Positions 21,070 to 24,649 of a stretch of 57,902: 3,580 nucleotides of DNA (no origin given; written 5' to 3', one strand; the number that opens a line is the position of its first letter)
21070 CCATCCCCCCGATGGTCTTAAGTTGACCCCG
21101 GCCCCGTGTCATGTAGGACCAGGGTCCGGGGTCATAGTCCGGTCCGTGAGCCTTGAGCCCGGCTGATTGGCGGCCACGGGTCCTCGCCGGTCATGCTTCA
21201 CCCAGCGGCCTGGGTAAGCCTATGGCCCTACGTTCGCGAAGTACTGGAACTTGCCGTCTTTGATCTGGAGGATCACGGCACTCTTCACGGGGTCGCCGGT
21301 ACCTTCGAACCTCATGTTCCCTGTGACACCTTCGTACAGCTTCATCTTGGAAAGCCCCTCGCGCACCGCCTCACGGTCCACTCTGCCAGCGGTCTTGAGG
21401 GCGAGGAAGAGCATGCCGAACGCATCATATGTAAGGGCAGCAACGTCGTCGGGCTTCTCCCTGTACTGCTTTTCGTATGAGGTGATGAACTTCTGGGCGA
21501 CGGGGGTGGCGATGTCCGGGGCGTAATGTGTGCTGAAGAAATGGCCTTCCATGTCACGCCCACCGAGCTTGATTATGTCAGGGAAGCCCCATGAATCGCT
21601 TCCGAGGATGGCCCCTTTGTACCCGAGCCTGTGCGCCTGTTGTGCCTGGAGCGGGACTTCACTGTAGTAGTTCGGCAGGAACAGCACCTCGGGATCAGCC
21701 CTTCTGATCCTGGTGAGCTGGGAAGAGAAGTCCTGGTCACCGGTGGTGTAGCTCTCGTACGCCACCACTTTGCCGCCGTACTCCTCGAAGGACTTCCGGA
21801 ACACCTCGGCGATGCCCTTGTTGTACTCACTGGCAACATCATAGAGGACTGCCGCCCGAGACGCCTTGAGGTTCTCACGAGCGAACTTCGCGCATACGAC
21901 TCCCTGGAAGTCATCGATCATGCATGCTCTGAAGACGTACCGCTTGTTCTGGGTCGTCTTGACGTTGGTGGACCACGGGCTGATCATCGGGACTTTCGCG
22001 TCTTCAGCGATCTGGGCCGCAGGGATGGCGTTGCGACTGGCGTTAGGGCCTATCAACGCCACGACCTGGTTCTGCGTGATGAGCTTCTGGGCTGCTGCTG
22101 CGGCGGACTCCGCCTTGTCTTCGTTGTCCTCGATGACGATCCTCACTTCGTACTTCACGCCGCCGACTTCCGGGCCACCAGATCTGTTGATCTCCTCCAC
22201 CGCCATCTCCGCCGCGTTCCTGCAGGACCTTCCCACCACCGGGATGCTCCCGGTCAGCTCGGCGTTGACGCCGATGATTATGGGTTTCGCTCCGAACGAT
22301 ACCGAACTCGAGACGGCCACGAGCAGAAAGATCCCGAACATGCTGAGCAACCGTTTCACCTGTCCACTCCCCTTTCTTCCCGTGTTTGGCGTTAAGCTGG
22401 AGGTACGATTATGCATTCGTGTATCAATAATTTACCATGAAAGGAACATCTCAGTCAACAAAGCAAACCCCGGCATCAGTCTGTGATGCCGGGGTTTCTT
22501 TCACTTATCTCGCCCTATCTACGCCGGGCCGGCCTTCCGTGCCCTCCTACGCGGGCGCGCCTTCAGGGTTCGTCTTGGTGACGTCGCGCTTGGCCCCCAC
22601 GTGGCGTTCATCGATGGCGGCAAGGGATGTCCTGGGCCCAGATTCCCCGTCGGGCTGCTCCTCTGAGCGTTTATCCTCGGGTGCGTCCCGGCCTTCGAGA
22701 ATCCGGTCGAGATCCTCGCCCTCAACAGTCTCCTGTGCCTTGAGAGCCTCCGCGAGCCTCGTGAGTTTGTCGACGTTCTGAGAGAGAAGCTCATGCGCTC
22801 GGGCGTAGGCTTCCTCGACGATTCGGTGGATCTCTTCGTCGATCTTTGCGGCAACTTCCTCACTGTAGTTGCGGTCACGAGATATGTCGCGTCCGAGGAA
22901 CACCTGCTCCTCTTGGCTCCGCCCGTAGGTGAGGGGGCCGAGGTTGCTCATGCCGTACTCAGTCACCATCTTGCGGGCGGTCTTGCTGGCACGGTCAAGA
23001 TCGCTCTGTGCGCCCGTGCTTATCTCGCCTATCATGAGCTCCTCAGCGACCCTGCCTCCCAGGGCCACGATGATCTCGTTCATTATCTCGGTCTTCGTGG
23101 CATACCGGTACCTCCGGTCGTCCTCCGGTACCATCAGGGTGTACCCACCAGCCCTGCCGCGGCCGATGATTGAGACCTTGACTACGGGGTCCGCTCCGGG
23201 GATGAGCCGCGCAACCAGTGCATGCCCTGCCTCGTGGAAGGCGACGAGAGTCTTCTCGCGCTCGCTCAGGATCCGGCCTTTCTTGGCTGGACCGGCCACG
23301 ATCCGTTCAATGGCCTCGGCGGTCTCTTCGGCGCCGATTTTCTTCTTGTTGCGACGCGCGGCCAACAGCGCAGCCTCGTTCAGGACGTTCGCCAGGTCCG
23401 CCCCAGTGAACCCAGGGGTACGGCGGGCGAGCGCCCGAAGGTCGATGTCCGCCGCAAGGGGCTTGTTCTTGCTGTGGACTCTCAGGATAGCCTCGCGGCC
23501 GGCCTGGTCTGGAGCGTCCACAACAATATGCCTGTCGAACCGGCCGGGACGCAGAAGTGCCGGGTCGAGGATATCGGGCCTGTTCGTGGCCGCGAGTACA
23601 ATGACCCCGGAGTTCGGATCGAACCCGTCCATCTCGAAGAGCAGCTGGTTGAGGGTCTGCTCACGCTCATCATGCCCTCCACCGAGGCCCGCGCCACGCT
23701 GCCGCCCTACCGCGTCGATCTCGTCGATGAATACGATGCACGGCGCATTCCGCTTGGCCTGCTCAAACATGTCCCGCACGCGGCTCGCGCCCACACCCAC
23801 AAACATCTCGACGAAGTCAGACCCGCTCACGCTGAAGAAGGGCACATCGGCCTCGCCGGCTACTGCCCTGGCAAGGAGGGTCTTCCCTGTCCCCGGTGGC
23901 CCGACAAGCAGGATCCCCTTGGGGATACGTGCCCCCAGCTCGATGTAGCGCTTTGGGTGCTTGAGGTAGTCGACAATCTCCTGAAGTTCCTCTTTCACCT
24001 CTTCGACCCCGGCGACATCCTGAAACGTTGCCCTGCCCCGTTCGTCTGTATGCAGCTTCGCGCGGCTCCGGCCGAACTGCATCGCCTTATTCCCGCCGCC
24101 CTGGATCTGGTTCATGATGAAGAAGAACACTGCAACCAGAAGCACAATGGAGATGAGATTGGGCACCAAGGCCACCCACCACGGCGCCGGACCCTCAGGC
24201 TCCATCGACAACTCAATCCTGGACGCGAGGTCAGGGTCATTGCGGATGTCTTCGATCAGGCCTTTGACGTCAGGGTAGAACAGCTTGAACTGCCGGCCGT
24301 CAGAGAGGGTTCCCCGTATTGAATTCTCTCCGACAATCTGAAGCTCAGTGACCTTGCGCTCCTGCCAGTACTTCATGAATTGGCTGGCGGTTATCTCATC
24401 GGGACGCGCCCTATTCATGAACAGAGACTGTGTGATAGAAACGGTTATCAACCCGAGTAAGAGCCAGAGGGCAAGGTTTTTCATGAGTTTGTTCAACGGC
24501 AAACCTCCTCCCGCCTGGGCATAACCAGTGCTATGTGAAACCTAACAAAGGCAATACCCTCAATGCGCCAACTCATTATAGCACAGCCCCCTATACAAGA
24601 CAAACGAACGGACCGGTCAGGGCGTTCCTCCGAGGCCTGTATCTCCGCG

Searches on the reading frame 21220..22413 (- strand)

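Call 43: search_protein_families(library=ncbifam, proteins=[window:21220-22413:-], max_evalue=1e-10)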
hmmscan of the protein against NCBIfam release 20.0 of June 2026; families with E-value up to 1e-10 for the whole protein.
window:21220-22413:- (397 aa): 3 families
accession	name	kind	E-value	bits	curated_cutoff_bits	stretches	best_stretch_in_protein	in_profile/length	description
NF011933.0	PRK15404.1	subfamily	1.5e-44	152.6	477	1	30-374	14-349/370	high-affinity branched-chain amino acid ABC transporter substrate-binding protein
TIGR03407.1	urea_ABC_UrtA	exception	6.3e-22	78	492.75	1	46-391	2-347/361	urea ABC transporter substrate-binding protein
TIGR03669.1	urea_ABC_arch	equivalog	2.7e-13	49.7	494.8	1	46-378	2-329/375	urea ABC transporter substrate-binding protein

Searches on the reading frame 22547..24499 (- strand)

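Call 43: search_protein_families(library=ncbifam, proteins=[window:22547-24499:-], max_evalue=1e-10)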
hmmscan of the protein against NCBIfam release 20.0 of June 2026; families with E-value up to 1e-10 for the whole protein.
window:22547-24499:- (650 aa): 10 families
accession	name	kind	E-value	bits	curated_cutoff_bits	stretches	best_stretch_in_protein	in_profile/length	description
TIGR01241.2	FtsH_fam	equivalog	3.9e-252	838.3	600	1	18-597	8-598/598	ATP-dependent zinc metalloprotease FtsH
NF008004.0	PRK10733.1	equivalog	7.1e-196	652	1008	1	6-624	2-621/644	ATP-dependent zinc metalloprotease FtsH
NF003069.1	PRK03992.1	subfamily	3.6e-90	302.9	500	1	149-402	120-374/379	proteasome-activating nucleotidase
TIGR01242.2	TIGR01242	subfamily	2e-86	290.2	500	1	150-402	104-357/362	proteasome-activating nucleotidase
TIGR01243.1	CDC48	subfamily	3.8e-80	270.1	802.65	1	158-398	451-690/733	CDC48 family AAA ATPase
NF047747.1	PrtsmActNtasePan2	equivalog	7.5e-71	239.4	700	1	149-401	140-393/397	proteasome-activating nucleotidase Pan2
NF047748.1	PrtsmActNtasePan1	equivalog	4e-69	233.6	750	1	150-402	138-391/405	proteasome-activating nucleotidase Pan1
TIGR03689.1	pup_AAA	equivalog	7.1e-42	143.8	504.75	1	149-351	171-387/512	proteasome ATPase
NF041006.2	cell_div_CdvC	equivalog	2.2e-41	142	650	1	145-382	88-324/370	cell division protein CdvC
NF042959.1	IteA_antiphage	equivalog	4.4e-36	124.8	510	1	158-402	90-326/367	anti-phage ATPase IteA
